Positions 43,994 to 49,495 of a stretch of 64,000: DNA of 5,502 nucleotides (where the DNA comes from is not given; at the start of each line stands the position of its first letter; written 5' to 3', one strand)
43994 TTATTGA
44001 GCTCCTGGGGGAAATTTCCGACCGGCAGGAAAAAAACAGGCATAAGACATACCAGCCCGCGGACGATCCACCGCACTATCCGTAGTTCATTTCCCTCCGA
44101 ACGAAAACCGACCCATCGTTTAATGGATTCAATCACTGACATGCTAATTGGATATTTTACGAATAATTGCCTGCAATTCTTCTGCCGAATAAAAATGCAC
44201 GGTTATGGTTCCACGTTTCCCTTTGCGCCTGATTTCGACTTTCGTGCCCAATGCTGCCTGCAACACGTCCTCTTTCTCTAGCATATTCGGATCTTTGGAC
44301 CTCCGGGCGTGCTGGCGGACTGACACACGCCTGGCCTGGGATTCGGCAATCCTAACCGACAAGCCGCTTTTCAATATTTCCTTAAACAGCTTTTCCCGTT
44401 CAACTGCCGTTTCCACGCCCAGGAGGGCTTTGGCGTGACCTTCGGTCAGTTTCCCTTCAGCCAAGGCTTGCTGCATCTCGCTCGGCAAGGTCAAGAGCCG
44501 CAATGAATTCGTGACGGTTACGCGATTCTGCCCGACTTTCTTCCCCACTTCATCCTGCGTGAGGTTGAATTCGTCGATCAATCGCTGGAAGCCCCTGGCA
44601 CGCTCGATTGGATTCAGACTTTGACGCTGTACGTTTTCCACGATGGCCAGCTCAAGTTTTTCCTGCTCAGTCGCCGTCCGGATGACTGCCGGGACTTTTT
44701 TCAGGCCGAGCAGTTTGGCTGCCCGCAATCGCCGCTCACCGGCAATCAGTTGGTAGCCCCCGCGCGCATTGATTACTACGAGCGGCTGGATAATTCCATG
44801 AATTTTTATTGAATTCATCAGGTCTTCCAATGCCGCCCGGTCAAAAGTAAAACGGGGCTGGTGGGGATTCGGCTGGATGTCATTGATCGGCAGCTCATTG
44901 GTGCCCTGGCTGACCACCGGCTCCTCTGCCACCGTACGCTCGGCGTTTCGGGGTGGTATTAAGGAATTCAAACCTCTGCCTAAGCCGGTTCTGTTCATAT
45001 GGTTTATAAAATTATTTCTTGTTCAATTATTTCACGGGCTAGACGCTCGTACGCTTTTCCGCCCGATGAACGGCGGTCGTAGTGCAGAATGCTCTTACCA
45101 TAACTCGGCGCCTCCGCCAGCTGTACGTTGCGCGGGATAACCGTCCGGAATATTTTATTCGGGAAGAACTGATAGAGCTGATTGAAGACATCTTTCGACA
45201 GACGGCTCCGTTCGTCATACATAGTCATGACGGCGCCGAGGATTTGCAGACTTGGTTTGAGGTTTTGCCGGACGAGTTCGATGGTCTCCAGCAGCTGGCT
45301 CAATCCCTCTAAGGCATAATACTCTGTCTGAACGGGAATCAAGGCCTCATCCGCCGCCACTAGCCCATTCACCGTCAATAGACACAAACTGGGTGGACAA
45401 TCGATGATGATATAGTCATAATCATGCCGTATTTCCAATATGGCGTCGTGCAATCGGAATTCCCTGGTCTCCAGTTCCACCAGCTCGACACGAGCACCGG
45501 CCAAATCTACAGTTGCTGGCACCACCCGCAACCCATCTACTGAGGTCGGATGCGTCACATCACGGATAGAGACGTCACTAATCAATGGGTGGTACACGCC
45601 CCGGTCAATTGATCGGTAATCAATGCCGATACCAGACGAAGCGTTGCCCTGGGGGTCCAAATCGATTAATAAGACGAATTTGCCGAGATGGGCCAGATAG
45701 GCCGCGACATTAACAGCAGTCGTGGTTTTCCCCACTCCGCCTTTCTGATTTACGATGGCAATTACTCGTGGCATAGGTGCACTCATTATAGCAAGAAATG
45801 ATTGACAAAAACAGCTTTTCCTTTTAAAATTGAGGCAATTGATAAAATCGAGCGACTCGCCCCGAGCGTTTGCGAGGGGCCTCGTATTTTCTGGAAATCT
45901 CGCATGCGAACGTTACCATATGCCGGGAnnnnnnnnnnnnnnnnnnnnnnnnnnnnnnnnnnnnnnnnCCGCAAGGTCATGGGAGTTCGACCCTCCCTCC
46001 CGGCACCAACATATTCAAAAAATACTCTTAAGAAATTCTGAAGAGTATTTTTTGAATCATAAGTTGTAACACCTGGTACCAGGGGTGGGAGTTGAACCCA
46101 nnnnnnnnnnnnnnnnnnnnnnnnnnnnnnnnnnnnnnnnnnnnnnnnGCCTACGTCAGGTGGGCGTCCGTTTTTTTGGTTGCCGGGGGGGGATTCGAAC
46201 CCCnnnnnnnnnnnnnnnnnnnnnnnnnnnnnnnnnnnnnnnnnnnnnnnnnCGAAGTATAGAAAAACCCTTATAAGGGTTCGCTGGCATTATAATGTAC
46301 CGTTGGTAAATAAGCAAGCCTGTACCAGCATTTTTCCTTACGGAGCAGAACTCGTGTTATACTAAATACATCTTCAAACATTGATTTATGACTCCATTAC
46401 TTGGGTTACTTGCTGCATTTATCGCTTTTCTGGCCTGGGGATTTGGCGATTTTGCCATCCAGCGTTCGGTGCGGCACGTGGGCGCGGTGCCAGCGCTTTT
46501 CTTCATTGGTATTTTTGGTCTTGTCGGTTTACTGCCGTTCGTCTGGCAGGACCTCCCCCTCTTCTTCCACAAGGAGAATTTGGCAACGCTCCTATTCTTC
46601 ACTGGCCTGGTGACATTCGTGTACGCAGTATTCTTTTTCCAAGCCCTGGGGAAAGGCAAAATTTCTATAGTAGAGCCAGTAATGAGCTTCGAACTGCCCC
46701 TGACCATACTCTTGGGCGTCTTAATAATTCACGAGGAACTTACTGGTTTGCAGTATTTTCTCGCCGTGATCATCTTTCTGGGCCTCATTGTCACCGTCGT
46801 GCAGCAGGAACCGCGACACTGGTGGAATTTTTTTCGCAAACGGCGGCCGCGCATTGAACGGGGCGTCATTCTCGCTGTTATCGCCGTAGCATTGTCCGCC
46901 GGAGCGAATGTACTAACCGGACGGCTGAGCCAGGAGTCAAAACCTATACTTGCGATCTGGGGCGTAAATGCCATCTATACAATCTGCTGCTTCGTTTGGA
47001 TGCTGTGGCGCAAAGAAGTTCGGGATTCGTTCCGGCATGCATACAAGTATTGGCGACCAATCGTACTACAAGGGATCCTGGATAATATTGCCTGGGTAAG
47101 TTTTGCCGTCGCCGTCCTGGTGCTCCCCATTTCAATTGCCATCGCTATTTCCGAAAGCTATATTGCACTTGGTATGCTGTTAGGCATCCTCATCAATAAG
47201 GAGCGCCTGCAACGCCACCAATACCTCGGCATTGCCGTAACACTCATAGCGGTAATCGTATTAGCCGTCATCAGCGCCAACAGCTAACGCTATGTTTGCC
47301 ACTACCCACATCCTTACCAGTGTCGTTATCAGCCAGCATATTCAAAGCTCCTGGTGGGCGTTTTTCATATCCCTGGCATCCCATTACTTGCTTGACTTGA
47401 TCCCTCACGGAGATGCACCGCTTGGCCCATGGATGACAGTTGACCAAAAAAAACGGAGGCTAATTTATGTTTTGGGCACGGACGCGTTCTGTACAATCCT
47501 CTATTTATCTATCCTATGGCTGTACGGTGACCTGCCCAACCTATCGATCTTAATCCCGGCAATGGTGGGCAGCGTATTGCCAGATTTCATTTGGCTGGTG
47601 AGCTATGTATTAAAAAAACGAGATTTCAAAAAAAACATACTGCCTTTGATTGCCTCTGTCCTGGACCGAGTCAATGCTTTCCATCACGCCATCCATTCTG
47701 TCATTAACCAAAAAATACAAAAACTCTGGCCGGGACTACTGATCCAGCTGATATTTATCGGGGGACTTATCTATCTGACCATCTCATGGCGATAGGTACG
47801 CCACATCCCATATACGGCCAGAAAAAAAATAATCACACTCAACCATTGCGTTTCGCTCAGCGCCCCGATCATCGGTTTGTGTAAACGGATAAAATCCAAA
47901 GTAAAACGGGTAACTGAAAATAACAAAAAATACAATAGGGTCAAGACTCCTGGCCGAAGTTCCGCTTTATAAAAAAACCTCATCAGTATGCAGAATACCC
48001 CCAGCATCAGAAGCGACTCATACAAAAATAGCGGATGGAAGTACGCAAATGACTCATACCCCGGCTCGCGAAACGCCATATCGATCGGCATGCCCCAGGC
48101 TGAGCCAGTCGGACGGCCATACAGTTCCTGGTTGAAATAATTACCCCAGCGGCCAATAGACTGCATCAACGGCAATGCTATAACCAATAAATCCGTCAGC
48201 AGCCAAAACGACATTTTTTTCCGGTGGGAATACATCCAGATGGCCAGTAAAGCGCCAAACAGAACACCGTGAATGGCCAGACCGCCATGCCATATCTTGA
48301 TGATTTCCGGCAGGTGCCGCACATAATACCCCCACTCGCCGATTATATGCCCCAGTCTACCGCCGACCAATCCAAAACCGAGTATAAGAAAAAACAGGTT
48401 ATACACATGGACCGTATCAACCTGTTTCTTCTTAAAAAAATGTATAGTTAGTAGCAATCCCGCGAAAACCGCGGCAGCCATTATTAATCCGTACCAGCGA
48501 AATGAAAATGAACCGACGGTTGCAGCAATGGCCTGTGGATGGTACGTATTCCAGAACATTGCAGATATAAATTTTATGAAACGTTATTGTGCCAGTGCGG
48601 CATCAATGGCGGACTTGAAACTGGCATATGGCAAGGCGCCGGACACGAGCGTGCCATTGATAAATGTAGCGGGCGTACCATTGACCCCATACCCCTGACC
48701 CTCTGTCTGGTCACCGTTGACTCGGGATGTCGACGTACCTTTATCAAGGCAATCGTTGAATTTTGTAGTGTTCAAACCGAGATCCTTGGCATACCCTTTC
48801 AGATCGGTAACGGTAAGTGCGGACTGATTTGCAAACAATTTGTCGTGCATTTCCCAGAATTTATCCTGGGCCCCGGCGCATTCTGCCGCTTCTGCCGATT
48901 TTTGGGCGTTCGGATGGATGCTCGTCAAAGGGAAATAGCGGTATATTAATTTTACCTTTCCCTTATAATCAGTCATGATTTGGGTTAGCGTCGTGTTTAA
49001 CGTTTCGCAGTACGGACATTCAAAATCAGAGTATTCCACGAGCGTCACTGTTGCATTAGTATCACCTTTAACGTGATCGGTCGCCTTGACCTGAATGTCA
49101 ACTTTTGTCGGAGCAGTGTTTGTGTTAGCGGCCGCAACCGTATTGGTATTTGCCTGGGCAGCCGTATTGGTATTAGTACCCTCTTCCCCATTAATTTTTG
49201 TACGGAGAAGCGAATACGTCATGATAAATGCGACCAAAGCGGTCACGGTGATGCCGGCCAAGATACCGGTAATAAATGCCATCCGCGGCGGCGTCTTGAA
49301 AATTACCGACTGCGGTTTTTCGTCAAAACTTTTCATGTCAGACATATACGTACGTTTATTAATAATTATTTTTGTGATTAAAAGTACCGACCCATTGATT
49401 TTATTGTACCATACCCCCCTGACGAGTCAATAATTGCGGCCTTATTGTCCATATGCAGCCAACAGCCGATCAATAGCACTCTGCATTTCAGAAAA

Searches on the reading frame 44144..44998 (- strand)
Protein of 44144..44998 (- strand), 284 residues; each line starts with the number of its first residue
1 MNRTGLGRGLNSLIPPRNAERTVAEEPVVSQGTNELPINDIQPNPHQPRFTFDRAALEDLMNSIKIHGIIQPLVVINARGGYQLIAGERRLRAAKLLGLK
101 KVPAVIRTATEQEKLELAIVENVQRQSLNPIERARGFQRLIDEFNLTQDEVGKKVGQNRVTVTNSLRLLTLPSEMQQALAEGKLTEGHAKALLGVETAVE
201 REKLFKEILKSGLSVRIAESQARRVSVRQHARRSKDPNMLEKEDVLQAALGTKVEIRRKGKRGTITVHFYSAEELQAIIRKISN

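Call 58: search_protein_families(library=pfam, proteins=[window:44144-44998:-], max_evalue=0.0001)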
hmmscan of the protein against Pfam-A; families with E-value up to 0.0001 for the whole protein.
window:44144-44998:- (284 aa): 3 families
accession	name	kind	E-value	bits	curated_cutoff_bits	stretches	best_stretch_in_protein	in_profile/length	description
PF17762.8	HTH_ParB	-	5.3e-34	116.9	22.6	1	127-224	2-99/102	ParB HTH domain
PF02195.25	ParB_N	-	9.9e-32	109.3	26.3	1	34-124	4-95/95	ParB N-terminal domain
PF23552.2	ParB_C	-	5.1e-09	35.9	23.8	1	235-282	1-49/50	ParB dimerisation domain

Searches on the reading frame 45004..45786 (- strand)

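Call 58: search_protein_families(library=pfam, proteins=[window:45004-45786:-], max_evalue=0.0001)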
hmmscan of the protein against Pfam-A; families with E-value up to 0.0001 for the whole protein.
window:45004-45786:- (260 aa): 7 families
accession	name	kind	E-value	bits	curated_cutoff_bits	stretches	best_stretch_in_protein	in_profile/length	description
PF13614.12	AAA_31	-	2.4e-64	217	27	1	7-182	2-177/177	AAA domain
PF01656.29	CbiA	-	8.2e-29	100.5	25.4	1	9-233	1-125/125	CobQ/CobB/MinD/ParA nucleotide binding domain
PF10609.15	ParA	-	3.9e-11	43.3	27.1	1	7-252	4-244/246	NUBPL iron-transfer P-loop NTPase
PF09140.17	MipZ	-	1.3e-10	41.5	20.7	1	8-46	2-40/262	ATPase MipZ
PF06564.18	CBP_BcsQ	-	3.8e-10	40.1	21.3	1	9-251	4-231/234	Cellulose biosynthesis protein BcsQ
PF00142.24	Fer4_NifH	-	3.1e-09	37.2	25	1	12-50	5-43/271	4Fe-4S iron sulfur cluster binding proteins, NifH/frxC family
PF02374.21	ArsA_ATPase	-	8.3e-08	32.2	24.3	1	11-50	5-44/305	Anion-transporting ATPase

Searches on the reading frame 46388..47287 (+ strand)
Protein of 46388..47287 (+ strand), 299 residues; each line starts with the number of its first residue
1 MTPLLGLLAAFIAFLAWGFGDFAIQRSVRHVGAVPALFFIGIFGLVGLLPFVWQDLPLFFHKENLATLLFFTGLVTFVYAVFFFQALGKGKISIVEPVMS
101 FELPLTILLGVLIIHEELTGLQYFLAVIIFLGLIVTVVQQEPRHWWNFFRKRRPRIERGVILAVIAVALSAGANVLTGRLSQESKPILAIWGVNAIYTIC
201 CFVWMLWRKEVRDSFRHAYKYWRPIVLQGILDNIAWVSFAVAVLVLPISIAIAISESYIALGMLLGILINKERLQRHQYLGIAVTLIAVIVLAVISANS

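Call 58: search_protein_families(library=pfam, proteins=[window:46388-47287:+], max_evalue=0.0001)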
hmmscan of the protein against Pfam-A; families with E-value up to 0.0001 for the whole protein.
window:46388-47287:+ (299 aa): 1 family
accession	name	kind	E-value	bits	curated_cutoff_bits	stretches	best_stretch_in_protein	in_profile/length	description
PF00892.27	EamA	-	1.3e-25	90.7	28.2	2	5-137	2-134/135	EamA-like transporter family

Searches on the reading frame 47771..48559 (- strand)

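Call 58: search_protein_families(library=pfam, proteins=[window:47771-48559:-], max_evalue=0.0001)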
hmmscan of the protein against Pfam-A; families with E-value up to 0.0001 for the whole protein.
window:47771-48559:- (262 aa): 1 family
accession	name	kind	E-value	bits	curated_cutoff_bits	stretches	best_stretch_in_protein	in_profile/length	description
PF01790.23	LGT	-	3.4e-61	207.1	24.9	1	11-253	2-239/240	Prolipoprotein diacylglyceryl transferase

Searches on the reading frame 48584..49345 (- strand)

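Call 58: search_protein_families(library=pfam, proteins=[window:48584-49345:-], max_evalue=0.0001)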
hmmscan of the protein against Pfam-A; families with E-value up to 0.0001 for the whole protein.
window:48584-49345:- (253 aa): 4 families
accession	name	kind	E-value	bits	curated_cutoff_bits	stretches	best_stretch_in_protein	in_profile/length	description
PF13462.12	Thioredoxin_4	-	2.7e-32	112.7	23.2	1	88-249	3-165/165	Thioredoxin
PF01323.26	DSBA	-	1.4e-22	80.9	25.6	1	101-247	1-190/191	DSBA-like thioredoxin domain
PF13098.12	Thioredoxin_2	-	9.7e-06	26.3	27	1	100-245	7-102/104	Thioredoxin-like domain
PF13192.12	Thioredoxin_3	-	8.1e-05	23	24.8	0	215-239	41-66/76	Thioredoxin domain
